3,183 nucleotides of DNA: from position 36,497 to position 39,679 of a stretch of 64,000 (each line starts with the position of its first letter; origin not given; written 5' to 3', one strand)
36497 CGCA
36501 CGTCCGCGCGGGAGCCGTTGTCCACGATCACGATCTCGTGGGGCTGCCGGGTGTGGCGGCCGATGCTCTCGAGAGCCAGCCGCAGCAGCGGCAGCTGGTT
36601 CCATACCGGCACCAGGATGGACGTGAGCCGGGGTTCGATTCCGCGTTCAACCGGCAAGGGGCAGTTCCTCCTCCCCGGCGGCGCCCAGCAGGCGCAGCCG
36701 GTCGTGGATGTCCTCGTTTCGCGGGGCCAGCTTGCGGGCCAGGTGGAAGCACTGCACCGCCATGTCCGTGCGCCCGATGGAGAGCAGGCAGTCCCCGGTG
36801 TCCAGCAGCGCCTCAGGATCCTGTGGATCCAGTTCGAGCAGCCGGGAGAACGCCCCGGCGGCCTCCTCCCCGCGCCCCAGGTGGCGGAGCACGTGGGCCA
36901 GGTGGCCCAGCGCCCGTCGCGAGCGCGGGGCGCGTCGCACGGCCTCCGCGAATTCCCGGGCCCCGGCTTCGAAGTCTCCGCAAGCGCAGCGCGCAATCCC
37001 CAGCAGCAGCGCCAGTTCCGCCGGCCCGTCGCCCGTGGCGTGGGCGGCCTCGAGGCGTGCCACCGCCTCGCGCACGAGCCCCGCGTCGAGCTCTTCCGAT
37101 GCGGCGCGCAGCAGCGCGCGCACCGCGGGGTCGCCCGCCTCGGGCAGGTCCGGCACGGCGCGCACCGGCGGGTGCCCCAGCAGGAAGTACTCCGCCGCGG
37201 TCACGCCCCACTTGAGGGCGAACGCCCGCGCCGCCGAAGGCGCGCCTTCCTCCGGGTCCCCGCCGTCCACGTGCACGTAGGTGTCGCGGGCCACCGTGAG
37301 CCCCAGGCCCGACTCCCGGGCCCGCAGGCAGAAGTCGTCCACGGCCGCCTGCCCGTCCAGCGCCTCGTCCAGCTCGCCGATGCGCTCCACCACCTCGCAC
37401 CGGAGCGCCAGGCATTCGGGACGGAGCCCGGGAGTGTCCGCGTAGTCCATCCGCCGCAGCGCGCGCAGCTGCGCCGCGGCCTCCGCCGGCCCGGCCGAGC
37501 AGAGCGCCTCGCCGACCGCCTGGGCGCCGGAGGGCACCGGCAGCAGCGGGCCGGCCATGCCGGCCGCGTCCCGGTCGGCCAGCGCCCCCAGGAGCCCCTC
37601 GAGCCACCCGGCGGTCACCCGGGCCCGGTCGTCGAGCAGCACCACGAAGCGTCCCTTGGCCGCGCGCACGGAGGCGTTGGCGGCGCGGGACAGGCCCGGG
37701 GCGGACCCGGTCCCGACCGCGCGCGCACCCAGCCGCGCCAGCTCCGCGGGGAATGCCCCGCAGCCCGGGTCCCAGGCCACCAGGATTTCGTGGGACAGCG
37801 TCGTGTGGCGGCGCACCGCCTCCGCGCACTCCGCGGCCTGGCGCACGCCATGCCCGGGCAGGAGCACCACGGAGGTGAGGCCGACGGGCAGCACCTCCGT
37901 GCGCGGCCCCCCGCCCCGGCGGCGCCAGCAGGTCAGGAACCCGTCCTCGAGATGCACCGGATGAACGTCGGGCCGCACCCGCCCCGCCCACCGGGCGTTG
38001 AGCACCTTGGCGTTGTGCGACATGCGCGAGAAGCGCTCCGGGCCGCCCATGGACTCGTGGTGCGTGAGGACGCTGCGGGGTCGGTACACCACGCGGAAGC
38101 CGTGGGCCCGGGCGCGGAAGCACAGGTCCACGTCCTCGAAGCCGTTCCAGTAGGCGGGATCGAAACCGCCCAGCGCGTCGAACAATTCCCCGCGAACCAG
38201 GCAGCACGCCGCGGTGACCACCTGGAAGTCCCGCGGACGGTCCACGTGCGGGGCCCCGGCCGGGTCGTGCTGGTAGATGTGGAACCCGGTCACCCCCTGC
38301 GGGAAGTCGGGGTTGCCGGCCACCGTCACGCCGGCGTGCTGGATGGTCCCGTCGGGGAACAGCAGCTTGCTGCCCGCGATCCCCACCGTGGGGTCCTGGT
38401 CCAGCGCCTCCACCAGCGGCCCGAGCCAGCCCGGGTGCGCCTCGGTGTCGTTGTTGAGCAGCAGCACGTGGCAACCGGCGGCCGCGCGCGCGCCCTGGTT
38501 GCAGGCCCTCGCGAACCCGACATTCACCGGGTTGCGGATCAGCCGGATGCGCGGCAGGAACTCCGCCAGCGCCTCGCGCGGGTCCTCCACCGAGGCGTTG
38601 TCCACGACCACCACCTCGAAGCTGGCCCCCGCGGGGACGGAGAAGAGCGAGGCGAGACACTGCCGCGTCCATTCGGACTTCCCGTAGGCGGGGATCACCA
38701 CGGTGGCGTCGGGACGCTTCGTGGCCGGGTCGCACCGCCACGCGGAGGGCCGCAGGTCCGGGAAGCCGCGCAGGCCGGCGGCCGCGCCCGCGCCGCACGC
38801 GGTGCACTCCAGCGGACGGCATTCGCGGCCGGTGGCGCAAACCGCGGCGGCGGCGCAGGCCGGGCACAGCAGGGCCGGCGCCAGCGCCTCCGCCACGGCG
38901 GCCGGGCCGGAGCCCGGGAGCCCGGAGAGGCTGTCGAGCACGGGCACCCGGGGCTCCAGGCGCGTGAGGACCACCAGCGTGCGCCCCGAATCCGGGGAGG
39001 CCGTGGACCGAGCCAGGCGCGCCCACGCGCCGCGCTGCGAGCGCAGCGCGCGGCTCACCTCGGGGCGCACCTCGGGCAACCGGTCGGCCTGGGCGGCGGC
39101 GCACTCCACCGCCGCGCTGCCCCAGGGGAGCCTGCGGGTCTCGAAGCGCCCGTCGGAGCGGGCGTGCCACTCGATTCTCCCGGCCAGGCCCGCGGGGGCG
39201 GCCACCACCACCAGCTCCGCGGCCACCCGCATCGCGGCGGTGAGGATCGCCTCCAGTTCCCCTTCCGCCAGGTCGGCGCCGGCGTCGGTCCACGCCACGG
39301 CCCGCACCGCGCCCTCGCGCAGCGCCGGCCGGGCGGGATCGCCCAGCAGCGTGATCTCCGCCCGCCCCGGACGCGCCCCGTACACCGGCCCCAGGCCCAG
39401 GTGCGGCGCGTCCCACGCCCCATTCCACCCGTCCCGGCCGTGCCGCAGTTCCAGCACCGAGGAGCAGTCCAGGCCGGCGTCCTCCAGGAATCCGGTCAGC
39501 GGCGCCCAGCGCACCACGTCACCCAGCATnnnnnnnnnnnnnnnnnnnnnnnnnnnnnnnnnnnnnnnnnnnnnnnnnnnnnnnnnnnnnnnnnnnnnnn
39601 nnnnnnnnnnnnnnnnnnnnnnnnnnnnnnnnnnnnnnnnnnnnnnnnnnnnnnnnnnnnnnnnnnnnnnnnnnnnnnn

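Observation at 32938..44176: Sigma54-promoted island of six glycosyltransferase and sugar-modification genes between csrA and fliC: candidate flagellin glycosylation system with unusual multi-domain GT-TPR proteins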

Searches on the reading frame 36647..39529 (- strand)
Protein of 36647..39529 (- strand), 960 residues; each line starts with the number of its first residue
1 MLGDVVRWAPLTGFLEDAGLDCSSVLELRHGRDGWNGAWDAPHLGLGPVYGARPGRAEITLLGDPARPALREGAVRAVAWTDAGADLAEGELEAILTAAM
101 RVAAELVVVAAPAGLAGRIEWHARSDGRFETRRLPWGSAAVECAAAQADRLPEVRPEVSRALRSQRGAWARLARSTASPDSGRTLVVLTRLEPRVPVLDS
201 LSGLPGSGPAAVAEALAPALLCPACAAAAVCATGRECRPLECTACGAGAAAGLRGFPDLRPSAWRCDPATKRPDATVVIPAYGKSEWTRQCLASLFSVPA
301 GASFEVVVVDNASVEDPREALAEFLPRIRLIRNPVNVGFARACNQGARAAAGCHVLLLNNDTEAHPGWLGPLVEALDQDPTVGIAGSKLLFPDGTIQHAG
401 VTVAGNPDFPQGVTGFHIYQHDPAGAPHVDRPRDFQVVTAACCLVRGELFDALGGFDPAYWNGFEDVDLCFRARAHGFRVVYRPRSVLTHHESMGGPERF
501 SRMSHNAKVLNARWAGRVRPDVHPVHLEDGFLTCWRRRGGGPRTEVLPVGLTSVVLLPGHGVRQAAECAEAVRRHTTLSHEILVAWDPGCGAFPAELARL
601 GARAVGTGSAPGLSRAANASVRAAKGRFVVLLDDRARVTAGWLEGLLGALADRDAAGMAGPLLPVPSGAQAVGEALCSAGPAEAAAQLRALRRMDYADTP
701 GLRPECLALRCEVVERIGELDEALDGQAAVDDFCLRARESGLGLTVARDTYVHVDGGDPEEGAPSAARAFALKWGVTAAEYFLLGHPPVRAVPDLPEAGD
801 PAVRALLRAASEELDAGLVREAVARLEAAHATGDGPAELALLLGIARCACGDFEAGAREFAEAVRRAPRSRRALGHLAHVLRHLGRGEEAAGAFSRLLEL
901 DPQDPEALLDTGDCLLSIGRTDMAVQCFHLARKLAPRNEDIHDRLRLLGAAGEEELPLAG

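Call 6: search_protein_families(library=pfam, proteins=[window:36647-39529:-], max_evalue=0.01)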
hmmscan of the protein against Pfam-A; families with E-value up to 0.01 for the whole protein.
window:36647-39529:- (960 aa): 15 families
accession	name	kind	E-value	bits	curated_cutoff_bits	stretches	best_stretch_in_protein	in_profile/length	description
PF00535.33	Glycos_transf_2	-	5.2e-31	108.3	23.3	2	276-391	1-118/168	Glycosyl transferase family 2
PF13641.12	Glyco_tranf_2_3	-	1.1e-20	75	27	1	273-491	1-212/230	Glycosyltransferase like family 2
PF13432.12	TPR_16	-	2.3e-11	44.3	32.7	2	851-905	11-65/65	Tetratricopeptide repeat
PF07719.23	TPR_2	-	8.2e-11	41.6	27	1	873-904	3-34/34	Tetratricopeptide repeat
PF14559.12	TPR_19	-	1.6e-08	35.2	25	1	884-942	4-62/68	Tetratricopeptide repeat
PF00515.34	TPR_1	-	9.5e-07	28.8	27.8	0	872-904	2-34/34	Tetratricopeptide repeat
PF13428.12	TPR_14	-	1.6e-05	25.6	23.5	1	876-909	6-39/44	Tetratricopeptide repeat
PF13431.12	TPR_17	-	2.8e-05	24.5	24.4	1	894-926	2-34/34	Tetratricopeptide repeat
PF13176.12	TPR_7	-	5.3e-05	23.4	27.9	0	873-906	1-34/36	Tetratricopeptide repeat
PF13506.12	Glyco_transf_21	-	6.7e-05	22.9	21.7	0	436-491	100-155/174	Glycosyl transferase family 21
PF13632.12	Glyco_trans_2_3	-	7.6e-05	23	27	1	355-493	2-125/198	Glycosyl transferase family group 2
PF13424.12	TPR_12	-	0.00031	21.3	30.1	1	872-934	4-74/77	Tetratricopeptide repeat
PF13371.12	TPR_9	-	0.00077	19.9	35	1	888-942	12-66/73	Tetratricopeptide repeat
PF13414.12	TPR_11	-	0.0026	17.9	26.8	0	879-912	2-35/42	TPR repeat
PF13181.12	TPR_8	-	0.0038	17.7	25.7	0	872-904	2-34/34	Tetratricopeptide repeat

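Call 23: search_protein_families(library=ncbifam, proteins=[window:36647-39529:-], max_evalue=0.001)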
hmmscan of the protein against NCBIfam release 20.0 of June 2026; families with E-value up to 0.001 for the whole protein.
window:36647-39529:- (960 aa): 17 families
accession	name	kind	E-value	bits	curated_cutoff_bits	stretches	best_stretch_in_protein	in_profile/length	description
TIGR03965.1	mycofact_glyco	equivalog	7.5e-36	124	280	2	248-491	49-281/467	mycofactocin biosynthesis glycosyltransferase MftF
NF041875.1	EPS_EpsD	equivalog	1.1e-19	71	370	1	277-509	3-225/325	exopolysaccharide biosynthesis glycosyltransferase EpsD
NF038299.1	EPS_HpsN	equivalog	1e-11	44.4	425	1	275-501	3-232/317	hormogonium polysaccharide biosynthesis glycosyltransferase HpsN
TIGR01556.1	rhamnosyltran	subfamily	1.6e-11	43.9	200.55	1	305-491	23-201/281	rhamnosyltransferase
TIGR04283.1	glyco_like_mftF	equivalog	2.1e-10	40.6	182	1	276-378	2-100/221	TIGR04283 family arsenosugar biosynthesis glycosyltransferase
TIGR02552.1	LcrH_SycD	equivalog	4.1e-09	36.3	104.8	1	871-939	52-120/136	SycD/LcrH family type III secretion system chaperone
NF041394.1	GtaseAglG_Halo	equivalog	4.9e-09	35.9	440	1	321-387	50-118/304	glucosyl-dolichyl phosphate glucuronosyltransferase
TIGR02917.1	PEP_TPR_lipo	equivalog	1.3e-08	33.2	312.2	1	805-941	92-229/899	XrtA/PEP-CTERM system TPR-repeat protein PrsT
NF040959.1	MamA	equivalog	1.2e-07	31.4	200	1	812-946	46-180/204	magnetosome protein MamA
TIGR03937.1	PgaC_IcaA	equivalog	2.3e-07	30.1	422.3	1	270-384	42-158/407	poly-beta-1,6-N-acetyl-D-glucosamine synthase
NF007482.0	PRK10073.1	equivalog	1.7e-06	27.3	423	1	273-374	6-108/334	glycosyltransferase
NF047683.1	TeichurnBiosyTuaG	equivalog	1.2e-05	25.1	400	1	271-366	4-101/252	teichuronic acid biosynthesis protein TuaG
NF038302.1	EPS_HpsE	equivalog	1.9e-05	23.8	300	0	274-389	2-124/307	hormogonium polysaccharide biosynthesis glycosyltransferase HpsE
TIGR02521.1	type_IV_pilW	equivalog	2.5e-05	24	154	1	841-933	35-127/234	type IV pilus biogenesis/stability protein PilW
NF045692.1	OglycostaseCruG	equivalog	0.0003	19.9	600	0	274-482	42-247/386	2'-O-glycosyltransferase CruG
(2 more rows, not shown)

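Call 26: search_solved_structures(query=window:36647-39529:-, max_evalue=0.001)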
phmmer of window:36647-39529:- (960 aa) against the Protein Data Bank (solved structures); distinct sequences matched with E-value up to 0.001: 57.
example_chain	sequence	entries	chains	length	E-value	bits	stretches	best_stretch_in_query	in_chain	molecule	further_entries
9qhb_A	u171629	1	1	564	6e-30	107.2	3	843-940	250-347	Engineered tetratricopeptide repeat protein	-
8bu0_A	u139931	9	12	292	3.3e-24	88.2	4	835-940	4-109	Consensus tetratricopeptide repeat protein | Crystal structure of an 8-repeat consensus TPR superhelix with Zinc. | Monomer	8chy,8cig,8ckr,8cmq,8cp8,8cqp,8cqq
9qhc_A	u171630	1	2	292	3.1e-20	75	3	842-940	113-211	Engineered tetratricopeptide repeat protein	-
6b85_J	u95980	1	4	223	6.8e-13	50.7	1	857-942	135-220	TMHC4_R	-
8far_A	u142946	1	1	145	2e-11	45.9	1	857-942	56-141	I432-1-CC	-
7yea_A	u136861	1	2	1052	2.1e-11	45.8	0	849-946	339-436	UDP-N-acetylglucosamine--peptide N-acetylglucosaminyltransferase 110 kDa subunit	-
7ntf_A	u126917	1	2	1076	2.1e-11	45.7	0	849-946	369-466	Isoform 1 of UDP-N-acetylglucosamine--peptide N-acetylglucosaminyltransferase 110 kDa subu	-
7yeh_B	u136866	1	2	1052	2.4e-11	45.6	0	849-946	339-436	UDP-N-acetylglucosamine--peptide N-acetylglucosaminyltransferase 110 kDa subunit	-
8cus_A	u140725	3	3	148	5.7e-11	44.4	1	858-937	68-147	I432-1(NaCl) Chain A | I432-1(Imd) Chain A | I432-1-X3 Chain A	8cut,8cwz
8fwd_1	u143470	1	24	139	7.6e-11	43.9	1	857-937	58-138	O43-rpxdoc-EK1_B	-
2z87_A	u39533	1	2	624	3.1e-10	41.9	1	276-389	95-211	Chondroitin synthase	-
2z86_A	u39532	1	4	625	3.1e-10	41.9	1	276-389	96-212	Chondroitin synthase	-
11kc_A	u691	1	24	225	4.1e-10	41.5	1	857-939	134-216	Designed nanoparticle O43-TM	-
7obi_A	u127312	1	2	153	5.5e-10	41.1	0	872-941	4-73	CTPR-rv4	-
6vfj_B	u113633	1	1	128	7.1e-10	40.7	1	837-956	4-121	I53_dn5B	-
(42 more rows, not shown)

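Call 35: find_homologous_proteins(query=window:36647-39529:-, max_evalue=0.00001)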
Query window:36647-39529:- (960 aa): 783 proteins with E <= 0.00001 among 8000 candidates; the best 120 are listed.
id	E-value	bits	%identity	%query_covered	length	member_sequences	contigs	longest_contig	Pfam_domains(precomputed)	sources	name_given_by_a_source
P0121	0.0e+0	2154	100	100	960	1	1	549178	PF14559.13,PF13641.13,PF00515.35,PF13432.13,PF13428.13,PF00535.33,PF07719.24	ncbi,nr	ncbi:MAG: glycosyltransferase [Candidatus Eisenbacteria bacterium]|nr:glycosyltransferase [Candidatu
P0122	0.0e+0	1252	63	100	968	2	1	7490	PF14559.13,PF13431.13,PF13641.13,PF00515.35,PF13424.13,PF13176.13,PF13432.13,PF13428.13,PF13181.13,PF00535.33,PF07719.24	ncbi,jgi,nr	ncbi:MAG TPA: glycosyltransferase [Candidatus Saccharimonadales bacterium]|nr:glycosyltransferase [C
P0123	1.6e-190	654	33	53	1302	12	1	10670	PF13712.13,PF13632.13,PF10111.15,PF13506.14,PF13641.13,PF00535.33,PF02709.21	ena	-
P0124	2.6e-187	643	48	71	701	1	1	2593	PF14559.13,PF13632.13,PF10111.15,PF13641.13,PF13414.13,PF00515.35,PF13432.13,PF13428.13,PF13181.13,PF00535.33,PF07719.24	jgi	jgi:GT2 family glycosyltransferase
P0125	2.2e-164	567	37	52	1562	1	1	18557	PF13431.13,PF23914.2,PF25062.2,PF10111.15,PF13506.14,PF13414.13,PF13428.13,PF04733.21,PF00535.33,PF02709.21,PF13712.13,PF14559.13,PF13632.13,PF13641.13,PF00515.35,PF12895.14,PF13424.13,PF13432.13,PF13181.13,PF07719.24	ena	-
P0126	1.9e-156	541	33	69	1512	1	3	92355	PF13431.13,PF23914.2,PF10111.15,PF13414.13,PF13428.13,PF00535.33,PF02709.21,PF13712.13,PF07721.21,PF14559.13,PF13632.13,PF13641.13,PF00515.35,PF12895.14,PF13424.13,PF13432.13,PF13181.13,PF07719.24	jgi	jgi:GT2 family glycosyltransferase/Flp pilus assembly protein TadD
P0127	8.6e-146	506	37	50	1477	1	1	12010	PF13431.13,PF23914.2,PF10111.15,PF13414.13,PF13428.13,PF00535.33,PF02709.21,PF13712.13,PF14559.13,PF13632.13,PF13641.13,PF13371.13,PF00515.35,PF12895.14,PF13432.13,PF13181.13,PF07719.24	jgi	jgi:GT2 family glycosyltransferase/Flp pilus assembly protein TadD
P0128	1.1e-145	505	36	50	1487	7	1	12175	PF13431.13,PF23914.2,PF10111.15,PF13414.13,PF13428.13,PF00535.33,PF13712.13,PF14559.13,PF13632.13,PF13641.13,PF13371.13,PF00515.35,PF12895.14,PF13424.13,PF13432.13,PF13181.13,PF07719.24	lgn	-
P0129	1.9e-145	504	32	71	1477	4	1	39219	PF13431.13,PF23914.2,PF10111.15,PF13414.13,PF13428.13,PF00535.33,PF02709.21,PF13712.13,PF14559.13,PF13632.13,PF13641.13,PF00515.35,PF12895.14,PF13424.13,PF13432.13,PF13181.13,PF07719.24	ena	-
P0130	1.2e-143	499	37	50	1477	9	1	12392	PF13431.13,PF23914.2,PF10111.15,PF13414.13,PF13428.13,PF00535.33,PF02709.21,PF13712.13,PF07721.21,PF14559.13,PF24575.2,PF13632.13,PF13641.13,PF00515.35,PF12895.14,PF13424.13,PF13432.13,PF13181.13,PF07719.24,PF13174.13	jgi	-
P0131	5.8e-143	496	33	49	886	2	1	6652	PF13632.13,PF10111.15,PF13641.13,PF00535.33,PF02709.21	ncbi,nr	ncbi:MAG: glycosyltransferase [Deltaproteobacteria bacterium]|nr:glycosyltransferase [Deltaproteobac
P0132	7.9e-143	496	37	97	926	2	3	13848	PF14559.13,PF10111.15,PF13641.13,PF13432.13,PF13428.13,PF00535.33,PF07719.24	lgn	-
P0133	8.8e-140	486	38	50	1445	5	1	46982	PF13431.13,PF23914.2,PF10111.15,PF13414.13,PF13176.13,PF13428.13,PF04733.21,PF00535.33,PF02709.21,PF13712.13,PF14559.13,PF13632.13,PF13641.13,PF00515.35,PF12895.14,PF13424.13,PF13432.13,PF13181.13,PF07719.24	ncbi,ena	-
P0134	1.4e-139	485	36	54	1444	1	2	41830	PF13431.13,PF23914.2,PF25062.2,PF10111.15,PF13414.13,PF13176.13,PF13428.13,PF04733.21,PF00535.33,PF02709.21,PF13374.13,PF14559.13,PF13632.13,PF13641.13,PF13371.13,PF00515.35,PF12895.14,PF13424.13,PF13432.13,PF13181.13,PF07719.24,PF13174.13,PF20308.5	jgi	jgi:GT2 family glycosyltransferase/Flp pilus assembly protein TadD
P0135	7.6e-137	476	28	58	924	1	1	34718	PF13632.13,PF10111.15,PF13506.14,PF13641.13,PF00535.33,PF02709.21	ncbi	-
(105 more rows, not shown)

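Call 58: find_encoding_contigs(protein=P0122, flank=10000, max_places=2)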
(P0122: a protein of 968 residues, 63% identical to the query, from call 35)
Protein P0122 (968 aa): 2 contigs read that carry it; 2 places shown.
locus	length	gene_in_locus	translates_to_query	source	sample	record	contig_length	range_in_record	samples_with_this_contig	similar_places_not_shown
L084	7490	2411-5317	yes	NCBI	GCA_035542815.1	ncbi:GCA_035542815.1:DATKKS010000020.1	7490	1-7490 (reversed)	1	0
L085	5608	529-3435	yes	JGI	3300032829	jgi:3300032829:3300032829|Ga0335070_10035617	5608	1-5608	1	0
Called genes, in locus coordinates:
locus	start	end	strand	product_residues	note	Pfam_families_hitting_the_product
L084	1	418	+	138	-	?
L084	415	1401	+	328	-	PF01370:Epimerase, PF04321:RmlD_sub_bind (weak), PF16363:GDP_Man_Dehyd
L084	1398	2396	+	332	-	PF01041:DegT_DnrJ_EryC1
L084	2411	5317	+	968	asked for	PF13428:TPR_14 (faint), PF00535:Glycos_transf_2, PF13641:Glyco_tranf_2_3, PF07719:TPR_2 (faint), PF13424:TPR_12 (weak), PF13176:TPR_7 (weak), PF13432:TPR_16, PF14559:TPR_19, +3 more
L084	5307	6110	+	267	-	PF13641:Glyco_tranf_2_3, PF00535:Glycos_transf_2, PF12804:NTP_transf_3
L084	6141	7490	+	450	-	PF00535:Glycos_transf_2, PF12895:ANAPC3 (faint), PF13431:TPR_17 (faint), PF00515:TPR_1 (faint), PF13432:TPR_16 (weak), PF13424:TPR_12 (weak), PF13428:TPR_14, PF14559:TPR_19 (weak), +6 more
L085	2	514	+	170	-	?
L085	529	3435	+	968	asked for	PF13428:TPR_14 (faint), PF00535:Glycos_transf_2, PF13641:Glyco_tranf_2_3, PF07719:TPR_2 (faint), PF13424:TPR_12 (weak), PF13176:TPR_7 (weak), PF13432:TPR_16, PF14559:TPR_19, +3 more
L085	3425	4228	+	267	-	PF13641:Glyco_tranf_2_3, PF00535:Glycos_transf_2, PF12804:NTP_transf_3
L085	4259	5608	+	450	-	?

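Call 74: predict_structure(alignment_id=A3)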
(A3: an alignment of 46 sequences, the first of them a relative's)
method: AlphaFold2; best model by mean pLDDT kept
length: 960 residues; sequences in the alignment: 46
mean_pLDDT: 78.1   pTM: 0.57
mean pLDDT of the five models: 78.1, 77.7, 77.7, 76.6, 75.8
residues with pLDDT >= 90: 358; 70-90: 307; 50-70: 203; < 50: 92
segments of 3 or more residues with pLDDT < 50: 32-68, 83-85, 151-154, 251-270, 522-528, 536-538, 955-960
pLDDT, mean of each block of 10 residues (from residue 1): 55 67 57 46 36 31 42 62 56 62 70 77 79 66 55 54 62 56 76 67 54 70 69 71 71 43 40 93 91 97 97 91 96 92 95 95 97 94 95 92 66 76 85 86 93 89 89 87 96 65 83 78 47 49 56 93 94 91 86 89 82 86 93 95 88 83 90 83 85 82 94 85 87 87 91 76 73 77 61 59 86 95 95 85 96 97 85 93 97 90 89 96 92 90 90 50
secondary structure, 60 per line:
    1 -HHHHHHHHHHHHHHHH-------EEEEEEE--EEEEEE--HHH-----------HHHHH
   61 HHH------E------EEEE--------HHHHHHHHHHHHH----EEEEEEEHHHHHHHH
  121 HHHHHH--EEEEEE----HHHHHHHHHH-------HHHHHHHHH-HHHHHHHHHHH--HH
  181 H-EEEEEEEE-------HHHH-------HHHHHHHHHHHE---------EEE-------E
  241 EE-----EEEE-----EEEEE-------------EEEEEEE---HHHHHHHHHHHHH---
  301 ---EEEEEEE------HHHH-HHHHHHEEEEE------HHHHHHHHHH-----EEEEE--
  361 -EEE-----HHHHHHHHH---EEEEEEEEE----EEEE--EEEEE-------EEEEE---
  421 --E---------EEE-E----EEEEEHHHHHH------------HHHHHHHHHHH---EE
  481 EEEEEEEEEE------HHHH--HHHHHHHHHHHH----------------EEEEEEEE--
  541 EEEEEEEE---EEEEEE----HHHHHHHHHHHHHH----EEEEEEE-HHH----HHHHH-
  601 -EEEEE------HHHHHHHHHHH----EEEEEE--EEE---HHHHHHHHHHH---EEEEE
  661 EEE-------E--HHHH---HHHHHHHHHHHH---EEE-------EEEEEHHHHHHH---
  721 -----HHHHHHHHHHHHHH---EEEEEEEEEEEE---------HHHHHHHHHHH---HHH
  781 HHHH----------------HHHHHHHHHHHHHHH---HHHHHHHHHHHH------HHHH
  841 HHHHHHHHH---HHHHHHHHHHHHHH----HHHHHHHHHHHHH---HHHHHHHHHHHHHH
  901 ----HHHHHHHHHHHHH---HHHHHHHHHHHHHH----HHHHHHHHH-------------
elements in order (helices of 4 or more, strands of 3 or more residues): H2-17 E25-31 E34-39 H56-63 E77-80 H89-101 E106-112 H113-126 E129-134 H139-148 H156-164 H166-176 E183-190 H198-201 H209-219 E230-232 E240-242 E248-251 E257-261 E275-281 H285-297 E304-310 H317-320 H322-327 E328-332 H339-348 E354-358 E362-364 H370-378 E382-390 E395-398 E401-405 E413-417 E433-435 E442-446 H447-452 H465-475 E479-490 H497-500 H503-514 E531-538 E541-548 E552-557 H562-575 E580-586 H595-599 E602-606 H613-623 E628-633 E636-638 H642-652 E656-663 H674-677 H681-692 E696-698 E706-710 H711-717 H726-739 E743-754 H764-774 H778-784 H801-815 H819-830 H837-849 H853-866 H871-883 H887-900 H905-917 H921-934 H939-947
